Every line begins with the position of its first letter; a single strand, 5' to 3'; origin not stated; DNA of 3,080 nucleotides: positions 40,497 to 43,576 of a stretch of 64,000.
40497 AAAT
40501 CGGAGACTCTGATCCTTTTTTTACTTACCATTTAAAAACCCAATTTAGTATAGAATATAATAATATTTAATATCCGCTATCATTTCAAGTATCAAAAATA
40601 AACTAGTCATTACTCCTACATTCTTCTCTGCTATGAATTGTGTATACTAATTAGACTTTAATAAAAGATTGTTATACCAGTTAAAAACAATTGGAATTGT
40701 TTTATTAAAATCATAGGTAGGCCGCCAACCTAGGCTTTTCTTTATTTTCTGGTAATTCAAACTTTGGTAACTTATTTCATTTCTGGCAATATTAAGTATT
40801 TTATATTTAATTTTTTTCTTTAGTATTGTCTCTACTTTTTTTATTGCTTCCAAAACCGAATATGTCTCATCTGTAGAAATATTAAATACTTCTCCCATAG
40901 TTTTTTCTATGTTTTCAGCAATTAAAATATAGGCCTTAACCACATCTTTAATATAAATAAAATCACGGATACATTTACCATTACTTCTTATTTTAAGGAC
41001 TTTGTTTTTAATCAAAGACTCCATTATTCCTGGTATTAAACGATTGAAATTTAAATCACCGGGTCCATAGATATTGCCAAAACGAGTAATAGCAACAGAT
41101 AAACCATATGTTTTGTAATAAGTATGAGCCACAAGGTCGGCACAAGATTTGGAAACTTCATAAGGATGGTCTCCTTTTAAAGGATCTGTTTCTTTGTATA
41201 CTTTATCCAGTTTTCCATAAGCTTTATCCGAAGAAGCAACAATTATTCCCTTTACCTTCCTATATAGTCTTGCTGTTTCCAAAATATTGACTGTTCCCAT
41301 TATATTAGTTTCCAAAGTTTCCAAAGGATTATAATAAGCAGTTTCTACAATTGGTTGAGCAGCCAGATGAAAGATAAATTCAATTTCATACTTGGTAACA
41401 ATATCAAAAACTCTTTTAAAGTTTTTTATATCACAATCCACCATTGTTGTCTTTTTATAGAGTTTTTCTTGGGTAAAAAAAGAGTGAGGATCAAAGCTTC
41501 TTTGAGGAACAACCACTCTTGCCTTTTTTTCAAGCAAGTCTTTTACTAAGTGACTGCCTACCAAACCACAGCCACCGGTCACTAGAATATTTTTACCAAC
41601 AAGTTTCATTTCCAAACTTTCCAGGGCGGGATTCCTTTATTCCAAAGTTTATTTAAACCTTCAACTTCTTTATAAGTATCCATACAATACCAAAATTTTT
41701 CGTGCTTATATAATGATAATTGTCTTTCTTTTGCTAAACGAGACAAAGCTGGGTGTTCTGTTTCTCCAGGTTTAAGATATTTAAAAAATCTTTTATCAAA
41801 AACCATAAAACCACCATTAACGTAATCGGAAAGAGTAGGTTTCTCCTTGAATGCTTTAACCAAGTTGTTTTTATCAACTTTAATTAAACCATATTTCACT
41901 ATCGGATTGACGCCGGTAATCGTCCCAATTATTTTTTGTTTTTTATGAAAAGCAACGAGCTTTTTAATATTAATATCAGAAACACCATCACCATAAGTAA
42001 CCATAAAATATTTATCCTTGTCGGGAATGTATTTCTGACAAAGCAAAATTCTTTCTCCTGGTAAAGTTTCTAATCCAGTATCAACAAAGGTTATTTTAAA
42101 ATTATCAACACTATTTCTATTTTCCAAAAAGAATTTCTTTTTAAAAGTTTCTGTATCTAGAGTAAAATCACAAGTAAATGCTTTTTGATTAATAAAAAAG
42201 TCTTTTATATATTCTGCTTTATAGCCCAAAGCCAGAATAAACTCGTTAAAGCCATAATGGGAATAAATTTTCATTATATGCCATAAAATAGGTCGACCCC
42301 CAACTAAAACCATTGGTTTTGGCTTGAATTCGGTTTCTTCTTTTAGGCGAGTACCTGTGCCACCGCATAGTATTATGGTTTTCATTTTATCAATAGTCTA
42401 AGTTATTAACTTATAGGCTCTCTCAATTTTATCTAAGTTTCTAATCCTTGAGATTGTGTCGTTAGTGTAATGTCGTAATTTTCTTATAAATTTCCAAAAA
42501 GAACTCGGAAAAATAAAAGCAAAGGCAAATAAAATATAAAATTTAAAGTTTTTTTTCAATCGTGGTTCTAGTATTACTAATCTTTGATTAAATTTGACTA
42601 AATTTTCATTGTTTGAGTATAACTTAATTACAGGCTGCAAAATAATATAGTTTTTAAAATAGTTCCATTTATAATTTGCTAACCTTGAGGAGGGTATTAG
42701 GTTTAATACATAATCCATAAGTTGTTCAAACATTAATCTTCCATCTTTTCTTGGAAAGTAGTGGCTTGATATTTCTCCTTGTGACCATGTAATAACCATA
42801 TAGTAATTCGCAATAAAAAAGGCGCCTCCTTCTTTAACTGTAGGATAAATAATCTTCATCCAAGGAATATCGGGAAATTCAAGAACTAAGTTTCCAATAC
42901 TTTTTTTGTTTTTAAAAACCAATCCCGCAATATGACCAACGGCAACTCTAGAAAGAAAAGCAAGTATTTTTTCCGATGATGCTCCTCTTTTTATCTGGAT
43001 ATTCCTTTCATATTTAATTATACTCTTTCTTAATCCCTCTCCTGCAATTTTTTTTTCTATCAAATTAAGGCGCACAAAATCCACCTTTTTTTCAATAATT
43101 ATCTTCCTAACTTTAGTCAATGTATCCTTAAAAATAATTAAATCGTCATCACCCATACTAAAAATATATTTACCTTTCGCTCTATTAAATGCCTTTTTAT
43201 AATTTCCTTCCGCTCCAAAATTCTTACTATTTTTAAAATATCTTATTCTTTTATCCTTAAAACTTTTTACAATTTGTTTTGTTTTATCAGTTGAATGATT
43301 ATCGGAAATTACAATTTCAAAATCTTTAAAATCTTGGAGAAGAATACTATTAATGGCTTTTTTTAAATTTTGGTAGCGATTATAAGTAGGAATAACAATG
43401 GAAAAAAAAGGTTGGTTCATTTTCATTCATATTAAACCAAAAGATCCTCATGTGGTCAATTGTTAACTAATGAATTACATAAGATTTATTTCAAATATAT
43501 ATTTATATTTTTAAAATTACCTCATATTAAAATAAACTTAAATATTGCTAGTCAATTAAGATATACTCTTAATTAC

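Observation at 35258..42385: CDP-3,6-dideoxyhexose module (DdhA-DdhB-E1) coupled to an ALS-like ThDP enzyme, an SDR and a class I aminotransferase: candidate branched-chain (yersiniose-like) or novel dideoxy sugar pathway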

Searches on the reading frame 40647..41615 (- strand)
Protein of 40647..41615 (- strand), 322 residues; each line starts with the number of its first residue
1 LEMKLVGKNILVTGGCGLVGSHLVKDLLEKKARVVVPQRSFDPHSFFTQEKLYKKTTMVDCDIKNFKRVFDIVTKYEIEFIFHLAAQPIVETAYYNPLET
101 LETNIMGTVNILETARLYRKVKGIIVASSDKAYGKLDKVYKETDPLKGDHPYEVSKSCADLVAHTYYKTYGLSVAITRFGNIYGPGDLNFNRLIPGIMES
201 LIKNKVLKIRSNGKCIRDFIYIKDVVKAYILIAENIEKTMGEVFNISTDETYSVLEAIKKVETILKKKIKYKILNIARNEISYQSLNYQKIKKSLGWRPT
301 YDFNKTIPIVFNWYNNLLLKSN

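Call 4: search_protein_families(library=pfam, proteins=[window:40647-41615:-])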
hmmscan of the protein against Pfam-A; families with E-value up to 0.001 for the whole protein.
window:40647-41615:- (322 aa): 7 families
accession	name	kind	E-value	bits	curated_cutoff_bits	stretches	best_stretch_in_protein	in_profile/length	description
PF16363.11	GDP_Man_Dehyd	-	1.6e-53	182.8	27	1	11-307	1-329/332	GDP-mannose 4,6 dehydratase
PF01370.27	Epimerase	-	4.3e-51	174.1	20.9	1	10-246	1-239/240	NAD dependent epimerase/dehydratase family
PF02719.21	Polysacc_synt_2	-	1.8e-22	80.3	20.2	1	10-276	1-263/293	Polysaccharide biosynthesis protein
PF01073.25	3Beta_HSD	-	2.4e-18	66.6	22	1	11-239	1-235/280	3-beta hydroxysteroid dehydrogenase/isomerase family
PF07993.18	NAD_binding_4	-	1.1e-12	48.1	20.1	1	12-220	1-249/258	Male sterility protein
PF04321.23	RmlD_sub_bind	-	1.3e-10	41.3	27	1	9-194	2-163/287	RmlD substrate binding domain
PF00106.31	adh_short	-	0.00014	21.8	26.6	1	8-126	1-132/195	short chain dehydrogenase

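Call 5: search_protein_families(library=ncbifam, proteins=[window:40647-41615:-])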
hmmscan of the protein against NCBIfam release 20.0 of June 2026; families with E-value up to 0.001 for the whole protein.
window:40647-41615:- (322 aa): 41 families (the best 25 are shown)
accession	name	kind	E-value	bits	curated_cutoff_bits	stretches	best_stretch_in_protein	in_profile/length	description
TIGR02622.1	CDP_4_6_dhtase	equivalog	1.4e-62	211.9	278.45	1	7-320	4-336/352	CDP-glucose 4,6-dehydratase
TIGR01181.1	dTDP_gluc_dehyt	equivalog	5.2e-54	183.5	365.1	1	9-315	1-312/321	dTDP-glucose 4,6-dehydratase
TIGR04180.1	EDH_00030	hypoth_equivalog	5.6e-44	150.4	475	1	10-301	1-296/297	NAD-dependent 4,6-dehydratase LegB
TIGR01179.1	galE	equivalog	5.4e-43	147.1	262.3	1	9-316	1-327/332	UDP-glucose 4-epimerase GalE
NF007582.0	PRK10217.1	equivalog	1.9e-33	116.1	698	1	8-314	2-331/355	dTDP-glucose 4,6-dehydratase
NF007490.0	PRK10084.1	subfamily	4.5e-30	104.8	649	1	9-315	2-335/361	dTDP-glucose 4,6-dehydratase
TIGR02197.1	heptose_epim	equivalog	6e-25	88.1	274.6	1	10-291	1-287/316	ADP-glyceromanno-heptose 6-epimerase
NF007956.0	PRK10675.1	subfamily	9.7e-22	77.5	394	2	9-181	2-179/338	UDP-glucose 4-epimerase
NF011728.1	PRK15181.1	equivalog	3.2e-20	72.4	760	1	4-314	12-337/348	Vi polysaccharide biosynthesis UDP-N-acetylglucosaminuronic acid C-4 epimerase TviC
TIGR03589.1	PseB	equivalog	8.9e-17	61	407.75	1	7-184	4-170/324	UDP-N-acetylglucosamine 4,6-dehydratase (inverting)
TIGR01472.1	gmd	equivalog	6.3e-15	55.2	415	1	10-276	3-279/342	GDP-mannose 4,6-dehydratase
NF047922.1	GDPFucSynFcl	equivalog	4.2e-14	52.7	500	1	8-315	3-302/308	GDP-L-fucose synthase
NF042423.1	oxyalk_red_Shew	equivalog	2.8e-13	49.7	580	1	8-261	9-253/331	2-alkyl-3-oxoalkanoate reductase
NF043036.1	ErythonDh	equivalog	1.4e-12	47.4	325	1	9-167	2-164/321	D-erythronate dehydrogenase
NF008872.0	PRK11908.1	equivalog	1.9e-11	43.6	294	1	8-316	2-337/349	bifunctional UDP-4-keto-pentose/UDP-xylose synthase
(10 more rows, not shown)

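Call 67: search_solved_structures(query=window:40647-41615:-, max_evalue=1e-30)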
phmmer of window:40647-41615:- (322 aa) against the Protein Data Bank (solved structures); distinct sequences matched with E-value up to 1e-30: 7.
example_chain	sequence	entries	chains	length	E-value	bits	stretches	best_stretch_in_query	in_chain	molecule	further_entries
6vlo_A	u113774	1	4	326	2.9e-40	141.7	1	8-315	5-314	Putative dTDP-D-glucose 4,6-dehydratase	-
6bi4_A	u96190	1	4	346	5.4e-39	137.5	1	8-315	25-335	dTDP-glucose 4,6-dehydratase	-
1wvg_A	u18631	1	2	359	6.1e-38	134.1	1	7-315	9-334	CDP-glucose 4,6-dehydratase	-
1rkx_A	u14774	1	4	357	7.5e-36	127.2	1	7-318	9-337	CDP-glucose-4,6-dehydratase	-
9rl0_E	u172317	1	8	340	4.2e-35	124.8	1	10-317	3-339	CDP-tyvelose 2-epimerase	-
4zrm_A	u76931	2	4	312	1.2e-34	123.3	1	9-315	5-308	UDP-glucose 4-epimerase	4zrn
2hun_A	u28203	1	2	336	7.8e-34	120.6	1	9-314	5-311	336aa long hypothetical dTDP-glucose 4,6-dehydratase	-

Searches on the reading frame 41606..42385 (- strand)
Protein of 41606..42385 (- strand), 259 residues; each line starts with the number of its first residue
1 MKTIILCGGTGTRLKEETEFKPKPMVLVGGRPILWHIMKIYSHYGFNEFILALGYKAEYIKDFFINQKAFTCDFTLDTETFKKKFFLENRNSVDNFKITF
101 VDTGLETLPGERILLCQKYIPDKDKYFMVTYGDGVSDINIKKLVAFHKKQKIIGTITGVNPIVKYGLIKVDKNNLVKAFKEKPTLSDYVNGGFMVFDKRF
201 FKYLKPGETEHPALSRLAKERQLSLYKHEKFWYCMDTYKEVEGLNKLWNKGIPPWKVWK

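Call 4: search_protein_families(library=pfam, proteins=[window:41606-42385:-])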
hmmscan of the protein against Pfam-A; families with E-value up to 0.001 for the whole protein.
window:41606-42385:- (259 aa): 2 families
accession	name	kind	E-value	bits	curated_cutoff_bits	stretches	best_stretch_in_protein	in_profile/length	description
PF00483.29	NTP_transferase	-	1.3e-22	81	21.2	1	2-215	1-203/245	Nucleotidyl transferase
PF12804.13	NTP_transf_3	-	2.6e-06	28.2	27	1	4-58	2-51/160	MobA-like NTP transferase domain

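Call 5: search_protein_families(library=ncbifam, proteins=[window:41606-42385:-])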
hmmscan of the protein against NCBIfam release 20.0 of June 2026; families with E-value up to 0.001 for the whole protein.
window:41606-42385:- (259 aa): 22 families
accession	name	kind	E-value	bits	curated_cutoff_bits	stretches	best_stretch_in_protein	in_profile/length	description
TIGR02623.1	G1P_cyt_trans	equivalog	3.3e-78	262.7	300.25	1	1-258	1-255/255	glucose-1-phosphate cytidylyltransferase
TIGR03992.1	Arch_glmU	subfamily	1.3e-23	83.6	292.1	2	1-72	1-72/393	bifunctional sugar-1-phosphate nucleotidylyltransferase/acetyltransferase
NF049965.1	GlMnHpPGnyltfHddC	equivalog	1.3e-21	77.3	300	1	1-203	1-174/221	D-glycero-D-manno-heptose 1-phosphate guanosyltransferase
NF052502.1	man1P_GTase_Rv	exception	1.5e-18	66.8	440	1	2-208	2-186/352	mannose-1-phosphate guanylyltransferase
NF041313.1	UDPGP_AglF_Halo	equivalog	7.7e-18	64.8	400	1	1-64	1-64/234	UTP--glucose-1-phosphate uridylyltransferase AglF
NF041173.1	Sug_nt_acttase_Thmprot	equivalog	5.6e-13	48.6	600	1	1-237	1-216/405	bifunctional sugar-1-phosphate nucleotidylyltransferase/acetyltransferase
NF045761.1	NAMPUrTaseMurU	equivalog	2.2e-12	47.3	250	1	1-75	1-75/226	N-acetylmuramate alpha-1-phosphate uridylyltransferase MurU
NF041135.1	IPPtranDIPPsyn_Thcocales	equivalog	9.1e-12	44.7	580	1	1-73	1-69/419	bifunctional L-myo-inositol-1-phosphate cytidylyltransferase/CDP-L-myo-inositol myo-inositolphosphotransferase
TIGR01208.1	rmlA_long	equivalog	4e-11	42.4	320.25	1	2-76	1-76/353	glucose-1-phosphate thymidylyltransferase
TIGR02091.1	glgC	equivalog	5.8e-11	42.1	424.9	2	124-187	113-180/364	glucose-1-phosphate adenylyltransferase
TIGR01099.1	galU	equivalog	2.4e-10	40.4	326.8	1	1-186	2-192/261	UTP--glucose-1-phosphate uridylyltransferase GalU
NF003670.0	PRK05293.1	equivalog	1.9e-09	37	470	1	119-204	112-205/382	glucose-1-phosphate adenylyltransferase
NF001947.0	PRK00725.1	subfamily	2.8e-09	36.2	470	1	123-186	129-196/426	glucose-1-phosphate adenylyltransferase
TIGR01173.1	glmU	equivalog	1.8e-08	33.7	366.85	1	1-68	1-65/452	bifunctional UDP-N-acetylglucosamine diphosphorylase/glucosamine-1-phosphate N-acetyltransferase GlmU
NF010934.1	PRK14354.1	equivalog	2.1e-07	29.9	450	1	3-70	2-66/447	bifunctional UDP-N-acetylglucosamine diphosphorylase/glucosamine-1-phosphate N-acetyltransferase GlmU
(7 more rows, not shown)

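Call 66: search_solved_structures(query=window:41606-42385:-, max_evalue=1e-15)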
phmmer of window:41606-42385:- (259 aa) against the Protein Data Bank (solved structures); distinct sequences matched with E-value up to 1e-15: 3.
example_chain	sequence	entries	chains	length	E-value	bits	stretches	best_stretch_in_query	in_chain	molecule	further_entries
1tzf_A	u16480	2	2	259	3.6e-55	190.4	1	2-259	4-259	Glucose-1-phosphate cytidylyltransferase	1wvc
8x7s_B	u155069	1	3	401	7.8e-18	68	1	1-212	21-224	UTP--glucose-1-phosphate uridylyltransferase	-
7whr_B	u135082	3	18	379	4.7e-16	62.1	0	113-239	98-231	Nucleotidyl transferase family protein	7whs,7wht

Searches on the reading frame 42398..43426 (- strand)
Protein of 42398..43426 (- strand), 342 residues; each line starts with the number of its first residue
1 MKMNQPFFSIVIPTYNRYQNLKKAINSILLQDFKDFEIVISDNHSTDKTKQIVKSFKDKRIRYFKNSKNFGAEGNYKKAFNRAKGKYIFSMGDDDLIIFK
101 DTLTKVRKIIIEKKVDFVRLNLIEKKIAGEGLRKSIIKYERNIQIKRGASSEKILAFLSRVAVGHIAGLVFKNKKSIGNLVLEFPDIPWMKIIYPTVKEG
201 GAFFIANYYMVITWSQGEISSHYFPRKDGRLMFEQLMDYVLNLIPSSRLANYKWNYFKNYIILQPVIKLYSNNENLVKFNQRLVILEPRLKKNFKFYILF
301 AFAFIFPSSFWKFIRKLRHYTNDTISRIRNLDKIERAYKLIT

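Call 4: search_protein_families(library=pfam, proteins=[window:42398-43426:-])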
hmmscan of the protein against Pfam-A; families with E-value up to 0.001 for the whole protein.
window:42398-43426:- (342 aa): 3 families
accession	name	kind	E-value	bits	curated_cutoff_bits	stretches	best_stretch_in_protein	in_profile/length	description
PF00535.33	Glycos_transf_2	-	3.2e-29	102.5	23.3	1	9-135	1-128/168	Glycosyl transferase family 2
PF13641.12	Glyco_tranf_2_3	-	1.5e-08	35.4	27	1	6-119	2-120/230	Glycosyltransferase like family 2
PF10111.15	Glyco_tranf_2_2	-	2.8e-07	30.7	27.3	1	9-115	1-111/276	Glycosyltransferase like family 2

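Call 5: search_protein_families(library=ncbifam, proteins=[window:42398-43426:-])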
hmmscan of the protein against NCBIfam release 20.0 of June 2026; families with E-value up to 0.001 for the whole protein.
window:42398-43426:- (342 aa): 19 families
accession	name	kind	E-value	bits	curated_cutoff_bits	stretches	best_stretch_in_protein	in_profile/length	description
NF050050.1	ProtGlycPglI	equivalog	1.7e-25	90.1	500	1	6-109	2-108/306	GalNAc(5)-diNAcBac-PP-undecaprenol beta-1,3-glucosyltransferase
NF047683.1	TeichurnBiosyTuaG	equivalog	2.6e-18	66.6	400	1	1-135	1-136/252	teichuronic acid biosynthesis protein TuaG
NF007453.0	PRK10018.1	equivalog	1.1e-17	64.6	382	1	2-96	2-98/280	colanic acid biosynthesis glycosyltransferase WcaA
TIGR04017.1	WcaA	equivalog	3.7e-17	62.8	495.75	1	4-96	3-97/279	colanic acid biosynthesis glycosyltransferase WcaA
NF053739.1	GlytfEpsEBac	equivalog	1.3e-14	53.8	450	1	7-119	2-108/265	glycosyltransferase EpsE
NF007482.0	PRK10073.1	equivalog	6.6e-13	48.3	423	1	2-118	2-118/334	glycosyltransferase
NF041875.1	EPS_EpsD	equivalog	2.1e-12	47.1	370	1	9-105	2-99/325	exopolysaccharide biosynthesis glycosyltransferase EpsD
TIGR03937.1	PgaC_IcaA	equivalog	2.9e-12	46.3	422.3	1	4-98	43-139/407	poly-beta-1,6-N-acetyl-D-glucosamine synthase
NF038299.1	EPS_HpsN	equivalog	1.2e-11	44.2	425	1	7-113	2-109/317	hormogonium polysaccharide biosynthesis glycosyltransferase HpsN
NF038302.1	EPS_HpsE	equivalog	2.7e-10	39.7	300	1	8-96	3-98/307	hormogonium polysaccharide biosynthesis glycosyltransferase HpsE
TIGR04440.1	glyco_TIGR04440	domain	1.4e-09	38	70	1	9-106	3-102/215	TIGR00180 family glycosyltransferase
NF047588.1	GlcsyltransPgfSStrep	equivalog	5.7e-09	35.6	500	1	9-94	4-95/308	glycosyltransferase PgfS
TIGR04283.1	glyco_like_mftF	equivalog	6.3e-08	32.5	182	1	9-110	2-97/221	TIGR04283 family arsenosugar biosynthesis glycosyltransferase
NF041394.1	GtaseAglG_Halo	equivalog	4e-06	26.3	440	1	9-97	4-94/304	glucosyl-dolichyl phosphate glucuronosyltransferase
NF045692.1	OglycostaseCruG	equivalog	7.3e-06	25.1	600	1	9-63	44-100/386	2'-O-glycosyltransferase CruG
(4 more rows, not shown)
